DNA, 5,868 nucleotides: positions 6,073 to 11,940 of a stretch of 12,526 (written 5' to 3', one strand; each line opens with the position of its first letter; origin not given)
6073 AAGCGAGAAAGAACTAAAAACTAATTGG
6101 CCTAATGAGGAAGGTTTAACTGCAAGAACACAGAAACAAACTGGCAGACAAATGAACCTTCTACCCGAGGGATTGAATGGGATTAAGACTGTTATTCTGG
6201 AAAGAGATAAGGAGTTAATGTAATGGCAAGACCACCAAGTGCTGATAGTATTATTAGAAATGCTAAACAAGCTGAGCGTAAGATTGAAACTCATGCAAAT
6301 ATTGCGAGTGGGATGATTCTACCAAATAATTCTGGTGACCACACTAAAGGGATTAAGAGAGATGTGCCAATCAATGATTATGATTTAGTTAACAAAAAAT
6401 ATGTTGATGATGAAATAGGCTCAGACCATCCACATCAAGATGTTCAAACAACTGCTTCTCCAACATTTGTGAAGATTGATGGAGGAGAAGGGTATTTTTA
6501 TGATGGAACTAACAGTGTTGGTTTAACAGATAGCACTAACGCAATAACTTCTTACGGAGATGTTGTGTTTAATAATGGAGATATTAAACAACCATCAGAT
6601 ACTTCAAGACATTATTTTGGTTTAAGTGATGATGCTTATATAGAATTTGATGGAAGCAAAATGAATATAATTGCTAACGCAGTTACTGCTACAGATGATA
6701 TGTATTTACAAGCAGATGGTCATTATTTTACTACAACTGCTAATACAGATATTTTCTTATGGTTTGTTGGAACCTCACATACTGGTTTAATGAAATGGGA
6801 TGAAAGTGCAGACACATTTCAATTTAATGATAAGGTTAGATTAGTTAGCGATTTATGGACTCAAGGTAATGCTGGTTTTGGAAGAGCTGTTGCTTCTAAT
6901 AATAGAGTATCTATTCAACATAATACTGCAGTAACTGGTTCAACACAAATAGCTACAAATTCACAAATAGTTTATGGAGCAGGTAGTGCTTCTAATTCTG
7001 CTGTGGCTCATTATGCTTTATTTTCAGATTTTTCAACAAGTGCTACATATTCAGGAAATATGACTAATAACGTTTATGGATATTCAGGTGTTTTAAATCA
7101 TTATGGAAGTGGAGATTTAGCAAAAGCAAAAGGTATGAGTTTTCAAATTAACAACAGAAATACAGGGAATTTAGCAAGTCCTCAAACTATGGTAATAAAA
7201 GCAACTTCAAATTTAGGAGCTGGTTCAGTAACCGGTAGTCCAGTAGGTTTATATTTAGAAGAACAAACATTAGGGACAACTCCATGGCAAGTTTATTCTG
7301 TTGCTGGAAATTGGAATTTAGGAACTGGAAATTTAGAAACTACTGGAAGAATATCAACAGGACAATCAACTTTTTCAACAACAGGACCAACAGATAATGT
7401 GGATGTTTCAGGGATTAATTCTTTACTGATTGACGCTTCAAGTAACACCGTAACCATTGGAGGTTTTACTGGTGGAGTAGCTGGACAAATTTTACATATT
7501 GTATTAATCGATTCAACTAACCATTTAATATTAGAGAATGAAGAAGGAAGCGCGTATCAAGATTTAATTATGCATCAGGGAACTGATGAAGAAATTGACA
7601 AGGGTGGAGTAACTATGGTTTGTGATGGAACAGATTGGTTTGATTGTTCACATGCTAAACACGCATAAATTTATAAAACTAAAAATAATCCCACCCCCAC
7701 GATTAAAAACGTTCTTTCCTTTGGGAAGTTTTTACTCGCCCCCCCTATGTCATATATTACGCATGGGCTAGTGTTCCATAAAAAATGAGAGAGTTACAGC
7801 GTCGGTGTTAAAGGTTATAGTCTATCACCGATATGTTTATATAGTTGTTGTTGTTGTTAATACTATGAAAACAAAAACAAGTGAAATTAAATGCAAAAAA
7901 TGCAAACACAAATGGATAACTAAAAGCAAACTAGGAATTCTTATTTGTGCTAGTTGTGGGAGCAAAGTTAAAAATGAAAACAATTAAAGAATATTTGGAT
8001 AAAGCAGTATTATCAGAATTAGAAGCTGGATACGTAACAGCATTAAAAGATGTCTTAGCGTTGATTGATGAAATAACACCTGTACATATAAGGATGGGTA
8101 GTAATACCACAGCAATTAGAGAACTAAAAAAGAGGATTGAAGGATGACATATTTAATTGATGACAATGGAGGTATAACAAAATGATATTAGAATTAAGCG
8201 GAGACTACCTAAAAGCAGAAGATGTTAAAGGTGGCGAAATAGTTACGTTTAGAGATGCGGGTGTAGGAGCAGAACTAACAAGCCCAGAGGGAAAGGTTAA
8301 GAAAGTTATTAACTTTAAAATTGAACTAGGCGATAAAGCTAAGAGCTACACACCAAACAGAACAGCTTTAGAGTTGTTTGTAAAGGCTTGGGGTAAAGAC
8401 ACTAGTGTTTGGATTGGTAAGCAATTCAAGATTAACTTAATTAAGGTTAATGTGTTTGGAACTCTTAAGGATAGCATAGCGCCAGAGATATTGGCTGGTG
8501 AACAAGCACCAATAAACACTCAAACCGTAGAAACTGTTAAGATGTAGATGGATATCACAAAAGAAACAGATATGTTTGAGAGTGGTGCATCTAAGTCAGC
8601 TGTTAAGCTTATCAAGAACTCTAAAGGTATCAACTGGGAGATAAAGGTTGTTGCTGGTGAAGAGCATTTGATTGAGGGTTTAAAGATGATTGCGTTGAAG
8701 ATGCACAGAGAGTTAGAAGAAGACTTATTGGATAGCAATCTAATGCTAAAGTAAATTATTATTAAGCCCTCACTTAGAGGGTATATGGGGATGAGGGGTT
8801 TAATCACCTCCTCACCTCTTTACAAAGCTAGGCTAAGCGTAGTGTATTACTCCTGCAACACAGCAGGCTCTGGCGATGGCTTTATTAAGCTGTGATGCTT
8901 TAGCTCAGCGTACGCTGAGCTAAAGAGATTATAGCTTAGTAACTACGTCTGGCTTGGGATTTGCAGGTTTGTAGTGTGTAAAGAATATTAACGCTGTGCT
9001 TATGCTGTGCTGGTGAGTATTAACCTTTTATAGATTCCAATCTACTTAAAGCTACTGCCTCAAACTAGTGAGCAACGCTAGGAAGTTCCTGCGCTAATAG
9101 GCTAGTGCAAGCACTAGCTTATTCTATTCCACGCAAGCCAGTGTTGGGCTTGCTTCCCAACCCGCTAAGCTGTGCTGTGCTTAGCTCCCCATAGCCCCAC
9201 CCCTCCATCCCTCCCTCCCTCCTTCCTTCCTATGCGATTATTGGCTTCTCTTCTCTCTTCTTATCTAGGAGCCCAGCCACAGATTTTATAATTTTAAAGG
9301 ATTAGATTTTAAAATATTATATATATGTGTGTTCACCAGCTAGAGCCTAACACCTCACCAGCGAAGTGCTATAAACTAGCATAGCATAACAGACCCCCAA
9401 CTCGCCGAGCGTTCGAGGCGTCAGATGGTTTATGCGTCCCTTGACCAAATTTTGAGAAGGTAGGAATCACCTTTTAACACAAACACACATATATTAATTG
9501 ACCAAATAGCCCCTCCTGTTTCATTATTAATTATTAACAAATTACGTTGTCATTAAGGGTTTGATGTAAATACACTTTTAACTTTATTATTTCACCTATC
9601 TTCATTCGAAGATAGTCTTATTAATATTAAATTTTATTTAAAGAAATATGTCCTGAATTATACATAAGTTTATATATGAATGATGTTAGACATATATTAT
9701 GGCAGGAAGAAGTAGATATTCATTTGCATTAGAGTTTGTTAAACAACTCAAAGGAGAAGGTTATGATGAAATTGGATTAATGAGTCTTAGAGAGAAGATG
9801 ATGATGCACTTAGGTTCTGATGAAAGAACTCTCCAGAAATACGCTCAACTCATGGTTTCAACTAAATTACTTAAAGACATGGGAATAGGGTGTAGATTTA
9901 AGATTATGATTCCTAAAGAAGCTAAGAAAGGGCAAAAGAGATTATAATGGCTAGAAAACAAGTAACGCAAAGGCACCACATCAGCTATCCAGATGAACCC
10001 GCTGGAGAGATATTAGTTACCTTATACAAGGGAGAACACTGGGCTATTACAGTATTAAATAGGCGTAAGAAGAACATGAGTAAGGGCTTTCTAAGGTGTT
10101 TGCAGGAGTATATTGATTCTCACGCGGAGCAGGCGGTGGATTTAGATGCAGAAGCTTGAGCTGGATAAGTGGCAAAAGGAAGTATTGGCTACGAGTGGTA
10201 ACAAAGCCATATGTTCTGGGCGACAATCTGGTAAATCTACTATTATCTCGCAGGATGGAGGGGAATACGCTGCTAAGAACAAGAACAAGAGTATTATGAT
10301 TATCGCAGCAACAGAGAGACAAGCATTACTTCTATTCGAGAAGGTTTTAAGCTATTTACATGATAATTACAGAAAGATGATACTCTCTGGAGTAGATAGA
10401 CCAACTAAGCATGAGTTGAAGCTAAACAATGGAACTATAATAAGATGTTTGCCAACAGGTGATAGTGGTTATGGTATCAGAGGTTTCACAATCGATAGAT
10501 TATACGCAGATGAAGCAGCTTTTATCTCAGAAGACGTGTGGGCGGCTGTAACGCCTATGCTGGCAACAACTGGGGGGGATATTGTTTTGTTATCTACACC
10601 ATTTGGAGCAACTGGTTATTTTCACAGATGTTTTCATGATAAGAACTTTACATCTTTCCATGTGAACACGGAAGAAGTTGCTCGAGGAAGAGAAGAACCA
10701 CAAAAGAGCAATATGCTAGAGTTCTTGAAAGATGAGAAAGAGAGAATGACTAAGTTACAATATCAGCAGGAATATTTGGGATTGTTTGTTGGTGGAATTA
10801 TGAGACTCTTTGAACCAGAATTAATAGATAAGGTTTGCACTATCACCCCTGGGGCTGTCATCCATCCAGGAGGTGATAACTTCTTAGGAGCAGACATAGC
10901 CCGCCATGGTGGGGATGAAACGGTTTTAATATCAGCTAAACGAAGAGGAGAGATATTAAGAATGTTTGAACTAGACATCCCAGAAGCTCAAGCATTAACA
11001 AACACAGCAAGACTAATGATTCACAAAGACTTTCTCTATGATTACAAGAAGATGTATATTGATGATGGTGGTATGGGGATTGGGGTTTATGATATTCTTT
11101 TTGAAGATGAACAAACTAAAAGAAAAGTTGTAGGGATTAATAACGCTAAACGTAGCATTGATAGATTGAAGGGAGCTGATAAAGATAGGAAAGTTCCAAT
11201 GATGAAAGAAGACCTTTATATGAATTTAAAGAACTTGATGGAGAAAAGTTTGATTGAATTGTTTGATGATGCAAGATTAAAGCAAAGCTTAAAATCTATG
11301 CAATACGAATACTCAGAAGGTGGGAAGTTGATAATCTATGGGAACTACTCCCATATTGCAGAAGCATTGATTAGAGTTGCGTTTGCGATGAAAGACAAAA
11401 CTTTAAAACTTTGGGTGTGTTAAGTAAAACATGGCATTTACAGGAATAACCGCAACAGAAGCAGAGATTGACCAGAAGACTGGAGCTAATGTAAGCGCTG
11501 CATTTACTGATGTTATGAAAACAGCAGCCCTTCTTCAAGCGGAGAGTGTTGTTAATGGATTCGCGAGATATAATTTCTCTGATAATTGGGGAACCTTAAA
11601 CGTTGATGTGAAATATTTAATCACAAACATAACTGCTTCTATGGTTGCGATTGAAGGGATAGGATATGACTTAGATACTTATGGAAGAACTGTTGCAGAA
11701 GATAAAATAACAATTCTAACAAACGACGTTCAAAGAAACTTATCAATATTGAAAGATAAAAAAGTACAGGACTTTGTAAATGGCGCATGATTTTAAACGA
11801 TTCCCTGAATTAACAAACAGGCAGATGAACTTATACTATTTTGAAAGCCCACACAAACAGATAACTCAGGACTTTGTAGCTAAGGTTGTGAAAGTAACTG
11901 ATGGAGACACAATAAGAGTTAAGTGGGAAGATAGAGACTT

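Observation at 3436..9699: Archaeal-style gene expression grammar: TATA boxes at a fixed distance from ATGs (leaderless first genes) and SD-dependent internal genes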

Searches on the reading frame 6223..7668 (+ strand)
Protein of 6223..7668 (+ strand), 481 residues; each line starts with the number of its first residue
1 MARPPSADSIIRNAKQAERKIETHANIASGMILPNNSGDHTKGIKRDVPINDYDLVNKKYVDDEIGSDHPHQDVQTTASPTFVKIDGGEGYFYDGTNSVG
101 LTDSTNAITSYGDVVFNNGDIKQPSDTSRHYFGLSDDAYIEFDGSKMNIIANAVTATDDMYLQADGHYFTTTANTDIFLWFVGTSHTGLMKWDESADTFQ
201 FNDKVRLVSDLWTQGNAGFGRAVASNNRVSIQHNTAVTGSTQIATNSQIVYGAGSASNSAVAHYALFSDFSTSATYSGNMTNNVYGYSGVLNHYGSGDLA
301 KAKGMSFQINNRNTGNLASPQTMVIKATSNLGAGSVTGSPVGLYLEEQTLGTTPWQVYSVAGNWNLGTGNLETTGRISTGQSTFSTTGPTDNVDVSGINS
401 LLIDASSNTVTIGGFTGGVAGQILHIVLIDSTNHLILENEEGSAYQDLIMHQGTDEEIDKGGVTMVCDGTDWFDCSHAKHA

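Call 8: search_protein_families(library=pfam, max_evalue=0.01, proteins=[window:6223-7668:+])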
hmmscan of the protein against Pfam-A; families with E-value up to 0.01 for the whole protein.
window:6223-7668:+ (481 aa): 0 families

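Call 9: search_protein_families(library=phrogs, max_evalue=0.01, proteins=[window:6223-7668:+])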
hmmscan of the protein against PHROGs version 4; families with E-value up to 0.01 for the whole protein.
window:6223-7668:+ (481 aa): 0 families

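Call 66: find_homologous_proteins(query=window:6223-7668:+)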
Query window:6223-7668:+ (481 aa): 54 proteins with E <= 0.001 among 8000 candidates.
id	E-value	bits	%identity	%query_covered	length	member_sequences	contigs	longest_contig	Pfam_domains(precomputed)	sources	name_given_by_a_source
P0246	0.0e+0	1057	99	99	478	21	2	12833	-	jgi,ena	-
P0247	1.3e-108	382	48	21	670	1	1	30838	PF25692.2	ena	-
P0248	6.4e-100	354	37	35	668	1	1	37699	PF25692.2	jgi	jgi:hypothetical protein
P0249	2.0e-51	194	85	23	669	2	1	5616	-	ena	-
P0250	6.2e-50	189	79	24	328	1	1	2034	-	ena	-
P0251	3.5e-48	183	78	23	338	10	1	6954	PF18454.8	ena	-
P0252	1.7e-45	174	84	13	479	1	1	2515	-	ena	-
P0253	1.1e-42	165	52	32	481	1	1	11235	-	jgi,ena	-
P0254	8.4e-39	152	55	22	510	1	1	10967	-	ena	-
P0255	1.1e-38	152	51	23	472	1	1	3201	-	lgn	-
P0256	1.4e-38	151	61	23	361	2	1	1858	-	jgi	-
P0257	1.7e-38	151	62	28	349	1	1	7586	-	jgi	-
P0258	3.0e-36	144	58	23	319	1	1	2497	-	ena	-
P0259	1.9e-35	141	55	27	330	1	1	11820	-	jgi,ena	-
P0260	1.6e-34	138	49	28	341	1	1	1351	-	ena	-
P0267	9.3e-29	119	53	25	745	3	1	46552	-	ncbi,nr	ncbi:hypothetical protein KAR91_78845 [Candidatus Pacearchaeota archaeon]|nr:hypothetical protein [C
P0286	2.4e-19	88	47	22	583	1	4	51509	PF05658.20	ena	-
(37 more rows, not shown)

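Call 67: find_encoding_contigs(protein=P0267, flank=10000, max_places=3)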
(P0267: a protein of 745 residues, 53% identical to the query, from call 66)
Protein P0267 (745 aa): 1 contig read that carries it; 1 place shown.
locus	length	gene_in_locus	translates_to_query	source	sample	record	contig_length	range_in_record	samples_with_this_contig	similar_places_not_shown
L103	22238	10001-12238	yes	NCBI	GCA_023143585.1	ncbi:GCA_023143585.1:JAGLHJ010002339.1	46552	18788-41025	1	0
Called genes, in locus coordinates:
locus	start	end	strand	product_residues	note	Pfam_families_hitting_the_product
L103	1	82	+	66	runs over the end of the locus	-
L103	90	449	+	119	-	PF09723:Zn_ribbon_8 (weak)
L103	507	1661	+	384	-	-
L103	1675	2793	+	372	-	-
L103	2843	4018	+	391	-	-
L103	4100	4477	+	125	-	-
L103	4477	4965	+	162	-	PF02945:Endonuclease_7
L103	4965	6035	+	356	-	-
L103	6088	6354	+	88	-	-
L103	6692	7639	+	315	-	-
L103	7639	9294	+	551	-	-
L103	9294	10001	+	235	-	-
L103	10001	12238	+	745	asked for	-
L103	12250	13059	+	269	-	-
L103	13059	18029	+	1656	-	PF04055:Radical_SAM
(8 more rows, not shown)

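Call 69: find_encoding_contigs(protein=P0247, flank=10000, max_places=2)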
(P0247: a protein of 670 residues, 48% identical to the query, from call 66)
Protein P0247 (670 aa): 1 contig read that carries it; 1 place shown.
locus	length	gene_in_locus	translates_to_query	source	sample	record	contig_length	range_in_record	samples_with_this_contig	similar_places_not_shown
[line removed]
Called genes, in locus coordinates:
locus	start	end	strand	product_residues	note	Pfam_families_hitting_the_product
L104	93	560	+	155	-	-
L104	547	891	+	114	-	-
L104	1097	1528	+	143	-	-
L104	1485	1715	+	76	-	-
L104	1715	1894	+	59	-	-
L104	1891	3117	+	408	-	PF03237:Terminase_6N (weak), PF04466:Terminase_3, PF17288:Terminase_3C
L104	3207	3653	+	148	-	-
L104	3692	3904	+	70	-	-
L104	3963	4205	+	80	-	-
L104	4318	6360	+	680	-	PF16510:P22_portal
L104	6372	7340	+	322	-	-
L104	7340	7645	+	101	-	PF25692:Phage_depo_C (weak)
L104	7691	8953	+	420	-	PF11651:P22_CoatProtein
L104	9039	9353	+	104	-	-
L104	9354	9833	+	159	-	PF11650:P22_Tail-4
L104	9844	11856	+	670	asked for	PF25692:Phage_depo_C (faint)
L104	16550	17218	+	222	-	PF25688:P22_gp7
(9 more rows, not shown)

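Call 70: find_encoding_contigs(protein=P0286, flank=10000, max_places=2)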
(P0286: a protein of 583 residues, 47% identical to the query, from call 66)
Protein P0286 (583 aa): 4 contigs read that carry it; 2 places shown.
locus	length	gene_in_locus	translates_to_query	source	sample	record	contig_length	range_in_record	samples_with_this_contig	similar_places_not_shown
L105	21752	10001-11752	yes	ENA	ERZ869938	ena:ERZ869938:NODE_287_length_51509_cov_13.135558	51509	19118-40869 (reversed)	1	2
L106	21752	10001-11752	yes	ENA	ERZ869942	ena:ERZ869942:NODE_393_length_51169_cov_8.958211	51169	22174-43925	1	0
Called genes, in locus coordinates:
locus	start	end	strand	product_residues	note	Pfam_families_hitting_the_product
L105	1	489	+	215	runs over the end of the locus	-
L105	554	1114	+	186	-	-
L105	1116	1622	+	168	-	-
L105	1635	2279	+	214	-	-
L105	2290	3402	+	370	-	-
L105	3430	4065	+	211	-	-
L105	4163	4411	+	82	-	-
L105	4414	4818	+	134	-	-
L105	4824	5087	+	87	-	-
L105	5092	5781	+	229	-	-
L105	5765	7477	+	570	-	-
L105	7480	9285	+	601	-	PF01270:Glyco_hydro_8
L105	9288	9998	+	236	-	-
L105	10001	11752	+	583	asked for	PF05658:YadA_head (weak)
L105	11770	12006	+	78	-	-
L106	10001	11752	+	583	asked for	PF05658:YadA_head (weak)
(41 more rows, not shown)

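Call 88: search_protein_families(library=ncbifam, max_evalue=0.01, proteins=[window:6223-7665:+])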
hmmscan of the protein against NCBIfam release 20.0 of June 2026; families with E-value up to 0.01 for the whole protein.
window:6223-7665:+ (481 aa): 0 families

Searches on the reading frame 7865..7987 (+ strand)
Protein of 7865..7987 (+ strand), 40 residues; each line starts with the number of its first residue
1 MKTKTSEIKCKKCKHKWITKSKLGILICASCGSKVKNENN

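Call 46: search_protein_families(library=pfam, max_evalue=0.5, proteins=[window:7865-7987:+])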
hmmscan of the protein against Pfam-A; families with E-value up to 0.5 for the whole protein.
window:7865-7987:+ (40 aa): 23 families
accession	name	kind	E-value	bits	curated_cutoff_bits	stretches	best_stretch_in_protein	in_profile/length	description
PF08271.17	Zn_Ribbon_TF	-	0.00013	21.9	29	1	9-39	2-33/43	TFIIB zinc-binding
PF08792.16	A2L_zn_ribbon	-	0.00023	21.2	22.9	1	7-33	3-29/33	A2L zinc ribbon domain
PF13717.11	Zn_ribbon_4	-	0.0033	17.8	30.3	1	2-17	20-35/36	zinc-ribbon domain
PF03604.18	Zn_ribbon_RPAB4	-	0.0051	16.9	24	0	6-20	16-30/32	DNA directed RNA polymerase, 7 kDa subunit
PF01155.25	HypA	-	0.0056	17.1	28.9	1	3-34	66-95/112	Hydrogenase/urease nickel incorporation, metallochaperone, hypA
PF01096.23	Zn_ribbon_TFIIS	-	0.0091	16.2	21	1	5-17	26-38/39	Transcription factor S-II (TFIIS)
PF19134.6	DUF5817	-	0.011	16.2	31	1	8-36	4-32/57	Domain of unknown function (DUF5817)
PF01667.23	Ribosomal_S27e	-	0.011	15.8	24.5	1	2-35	2-36/55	Ribosomal protein S27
PF23455.1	DUF7129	-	0.013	15.6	30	1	5-37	9-39/45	Domain of unknown function (DUF7129)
PF13248.11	Zn_ribbon_3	-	0.014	15.3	27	0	6-18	1-12/26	zinc-ribbon domain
PF17032.10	Zn_ribbon_15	-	0.035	15.3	28.9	1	2-39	32-66/73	zinc-ribbon family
PF24292.1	DUF7479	-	0.037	14.6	27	0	6-20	29-43/60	Domain of unknown function (DUF7479)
PF01780.25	Ribosomal_L37ae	-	0.037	14.6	21.9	1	3-35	29-61/85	Ribosomal L37ae protein family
PF12773.13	DZR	-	0.04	14.5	27.3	1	10-36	1-23/45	Double zinc ribbon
PF13408.12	Zn_ribbon_recom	-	0.069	14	25.3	0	24-36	4-16/58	Recombinase zinc beta ribbon domain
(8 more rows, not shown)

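Call 88: search_protein_families(library=ncbifam, max_evalue=0.01, proteins=[window:7865-7984:+])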
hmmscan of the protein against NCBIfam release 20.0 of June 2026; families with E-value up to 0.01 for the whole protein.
window:7865-7984:+ (40 aa): 1 family
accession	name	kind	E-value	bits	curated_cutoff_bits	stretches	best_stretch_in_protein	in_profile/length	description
NF003058.0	PRK03976.1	equivalog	0.0016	18.4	87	1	2-35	31-64/91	50S ribosomal protein L37ae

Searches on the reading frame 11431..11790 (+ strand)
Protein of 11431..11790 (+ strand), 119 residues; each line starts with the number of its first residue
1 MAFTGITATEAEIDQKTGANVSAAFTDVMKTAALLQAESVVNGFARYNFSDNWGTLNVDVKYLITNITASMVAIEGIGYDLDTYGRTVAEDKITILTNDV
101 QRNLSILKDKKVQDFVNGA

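Call 8: search_protein_families(library=pfam, max_evalue=0.01, proteins=[window:11431-11790:+])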
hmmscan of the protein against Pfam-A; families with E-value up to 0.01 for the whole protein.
window:11431-11790:+ (119 aa): 0 families

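Call 9: search_protein_families(library=phrogs, max_evalue=0.01, proteins=[window:11431-11790:+])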
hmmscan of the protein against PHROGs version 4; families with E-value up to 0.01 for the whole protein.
window:11431-11790:+ (119 aa): 0 families

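Call 79: search_solved_structures(query=A3, max_evalue=1)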
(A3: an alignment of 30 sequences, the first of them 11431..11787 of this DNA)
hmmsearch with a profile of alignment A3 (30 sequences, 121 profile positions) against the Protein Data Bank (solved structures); distinct sequences matched with E-value up to 1: 2.
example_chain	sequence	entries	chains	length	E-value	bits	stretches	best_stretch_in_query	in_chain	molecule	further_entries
7rps_A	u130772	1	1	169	0.15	15.4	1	56-117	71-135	Fibronectin-binding lipoprotein FbpB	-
3of5_A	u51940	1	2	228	0.21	14.9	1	53-105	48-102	Dethiobiotin synthetase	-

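Call 82: search_protein_families(library=phrogs, alignment_id=A3, max_evalue=0.01)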
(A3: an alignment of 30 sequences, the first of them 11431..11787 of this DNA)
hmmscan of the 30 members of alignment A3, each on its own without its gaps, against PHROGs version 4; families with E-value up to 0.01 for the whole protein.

A. member 1, window:11431-11787:+ (119 aa): 0 families

B. families by the number of members that match (of 30 scanned): 4 families
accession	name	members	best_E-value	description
phrog_18677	-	2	0.00026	-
phrog_32764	-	1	0.00091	-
phrog_541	-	1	0.0022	head-tail adaptor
phrog_29252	-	1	0.0061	-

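Call 86: predict_structure(protein=window:11431-11787:+)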
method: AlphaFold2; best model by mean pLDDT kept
length: 119 residues; sequences in the alignment: 1
mean_pLDDT: 55.2   pTM: 0.43
mean pLDDT of the five models: 55.2, 54.1, 46.3, 45.0, 32.5
residues with pLDDT >= 90: 0; 70-90: 18; 50-70: 58; < 50: 43
segments of 3 or more residues with pLDDT < 50: 1-26, 36-43, 49-51
pLDDT, mean of each block of 10 residues (from residue 1): 32 38 47 50 49 55 70 67 63 74 66 51
secondary structure, 60 per line:
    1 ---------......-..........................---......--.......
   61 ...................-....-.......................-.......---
elements in order: H10-15 H17-42 E46-51 E54-59 H60-79 H81-84 H86-108 H110-116
